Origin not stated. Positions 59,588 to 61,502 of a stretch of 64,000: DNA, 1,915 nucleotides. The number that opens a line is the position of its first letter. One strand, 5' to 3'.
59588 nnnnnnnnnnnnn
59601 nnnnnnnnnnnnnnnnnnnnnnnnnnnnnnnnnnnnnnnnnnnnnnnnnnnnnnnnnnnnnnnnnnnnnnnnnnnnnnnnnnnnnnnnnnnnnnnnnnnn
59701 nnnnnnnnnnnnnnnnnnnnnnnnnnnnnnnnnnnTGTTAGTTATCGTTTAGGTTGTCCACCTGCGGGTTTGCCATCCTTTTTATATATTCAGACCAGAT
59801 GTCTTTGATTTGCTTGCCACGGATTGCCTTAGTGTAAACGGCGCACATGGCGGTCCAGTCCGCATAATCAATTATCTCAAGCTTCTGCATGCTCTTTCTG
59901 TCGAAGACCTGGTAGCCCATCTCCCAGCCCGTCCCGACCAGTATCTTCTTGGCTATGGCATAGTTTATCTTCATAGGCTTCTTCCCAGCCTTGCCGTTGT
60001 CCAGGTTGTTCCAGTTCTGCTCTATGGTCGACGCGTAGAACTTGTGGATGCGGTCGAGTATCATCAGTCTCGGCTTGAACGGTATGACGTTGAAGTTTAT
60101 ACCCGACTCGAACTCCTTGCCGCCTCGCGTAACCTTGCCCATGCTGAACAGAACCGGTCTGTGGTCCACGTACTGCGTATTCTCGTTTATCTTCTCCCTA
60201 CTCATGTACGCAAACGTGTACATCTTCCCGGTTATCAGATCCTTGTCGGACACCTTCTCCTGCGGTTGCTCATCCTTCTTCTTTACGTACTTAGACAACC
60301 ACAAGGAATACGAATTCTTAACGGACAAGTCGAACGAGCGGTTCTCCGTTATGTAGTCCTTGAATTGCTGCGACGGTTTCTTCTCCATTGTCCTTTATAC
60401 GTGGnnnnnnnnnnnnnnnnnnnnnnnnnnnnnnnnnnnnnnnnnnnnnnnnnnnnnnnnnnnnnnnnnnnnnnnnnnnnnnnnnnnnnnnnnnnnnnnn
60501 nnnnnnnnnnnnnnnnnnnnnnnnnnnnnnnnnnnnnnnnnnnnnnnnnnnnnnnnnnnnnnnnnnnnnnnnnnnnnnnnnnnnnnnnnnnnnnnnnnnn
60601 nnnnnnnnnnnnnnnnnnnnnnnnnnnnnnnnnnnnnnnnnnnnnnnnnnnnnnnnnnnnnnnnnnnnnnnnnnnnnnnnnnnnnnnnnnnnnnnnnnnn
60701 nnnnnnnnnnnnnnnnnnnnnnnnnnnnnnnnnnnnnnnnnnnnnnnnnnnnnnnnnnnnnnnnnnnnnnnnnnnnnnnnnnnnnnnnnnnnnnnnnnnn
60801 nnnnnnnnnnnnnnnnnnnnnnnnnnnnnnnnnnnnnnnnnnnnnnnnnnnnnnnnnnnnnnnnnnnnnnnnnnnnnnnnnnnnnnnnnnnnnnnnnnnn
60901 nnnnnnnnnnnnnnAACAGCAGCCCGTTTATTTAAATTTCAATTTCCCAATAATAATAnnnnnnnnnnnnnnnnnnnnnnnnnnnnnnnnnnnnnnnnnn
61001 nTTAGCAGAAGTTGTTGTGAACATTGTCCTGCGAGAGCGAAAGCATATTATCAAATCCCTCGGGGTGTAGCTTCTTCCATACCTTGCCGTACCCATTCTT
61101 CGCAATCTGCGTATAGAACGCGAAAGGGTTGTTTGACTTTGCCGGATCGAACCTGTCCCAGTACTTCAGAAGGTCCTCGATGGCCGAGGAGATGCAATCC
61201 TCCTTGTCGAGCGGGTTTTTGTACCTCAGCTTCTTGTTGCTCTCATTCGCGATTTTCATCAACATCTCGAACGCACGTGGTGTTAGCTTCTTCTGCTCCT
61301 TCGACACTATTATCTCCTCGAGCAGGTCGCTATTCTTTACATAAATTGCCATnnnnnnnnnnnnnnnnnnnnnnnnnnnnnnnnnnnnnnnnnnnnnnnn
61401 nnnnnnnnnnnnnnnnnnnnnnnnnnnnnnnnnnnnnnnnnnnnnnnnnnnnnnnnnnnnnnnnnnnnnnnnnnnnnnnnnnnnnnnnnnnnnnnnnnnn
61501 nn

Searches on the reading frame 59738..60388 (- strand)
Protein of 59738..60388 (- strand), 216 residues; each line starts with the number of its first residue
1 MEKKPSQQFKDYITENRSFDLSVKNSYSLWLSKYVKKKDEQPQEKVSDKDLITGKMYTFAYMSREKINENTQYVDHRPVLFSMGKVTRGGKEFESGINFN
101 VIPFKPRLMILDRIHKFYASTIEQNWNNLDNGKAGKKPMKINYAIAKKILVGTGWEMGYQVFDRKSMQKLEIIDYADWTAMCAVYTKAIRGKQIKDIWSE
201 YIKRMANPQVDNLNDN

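Call 77: search_protein_families(library=phrogs, proteins=[window:59738-60388:-], max_evalue=0.01)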
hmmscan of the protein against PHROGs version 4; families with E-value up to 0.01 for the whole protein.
window:59738-60388:- (216 aa): 1 family
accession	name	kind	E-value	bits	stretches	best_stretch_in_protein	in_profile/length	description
phrog_429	-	DNA, RNA and nucleotide metabolism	8.4e-08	33.2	1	20-205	36-207/210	DNA end protector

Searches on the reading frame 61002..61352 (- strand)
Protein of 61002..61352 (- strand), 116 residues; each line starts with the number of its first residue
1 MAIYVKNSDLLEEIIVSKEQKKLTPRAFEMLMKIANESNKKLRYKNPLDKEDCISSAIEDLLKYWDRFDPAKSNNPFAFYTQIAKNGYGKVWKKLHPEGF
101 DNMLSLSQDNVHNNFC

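Call 77: search_protein_families(library=phrogs, proteins=[window:61002-61352:-], max_evalue=0.01)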
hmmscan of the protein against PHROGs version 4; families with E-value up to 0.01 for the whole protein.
window:61002-61352:- (116 aa): 3 families
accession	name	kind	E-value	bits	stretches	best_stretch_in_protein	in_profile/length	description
phrog_234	-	transcription regulation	1.5e-16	62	1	3-90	9-107/181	late sigma transcription factor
phrog_12791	-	transcription regulation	3.3e-05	24.2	1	22-93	164-244/286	sigma factor for late transcription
phrog_1740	-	transcription regulation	0.0037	16.8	1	9-98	40-129/567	RNA polymerase sigma factor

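Call 91: search_protein_families(library=pfam, proteins=[window:61002-61352:-], max_evalue=0.1)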
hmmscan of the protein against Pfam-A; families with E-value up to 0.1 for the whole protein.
window:61002-61352:- (116 aa): 1 family
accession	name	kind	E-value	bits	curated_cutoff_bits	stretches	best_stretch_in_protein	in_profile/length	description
PF04542.20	Sigma70_r2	-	5.1e-05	23.4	24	1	44-86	17-59/71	Sigma-70 region 2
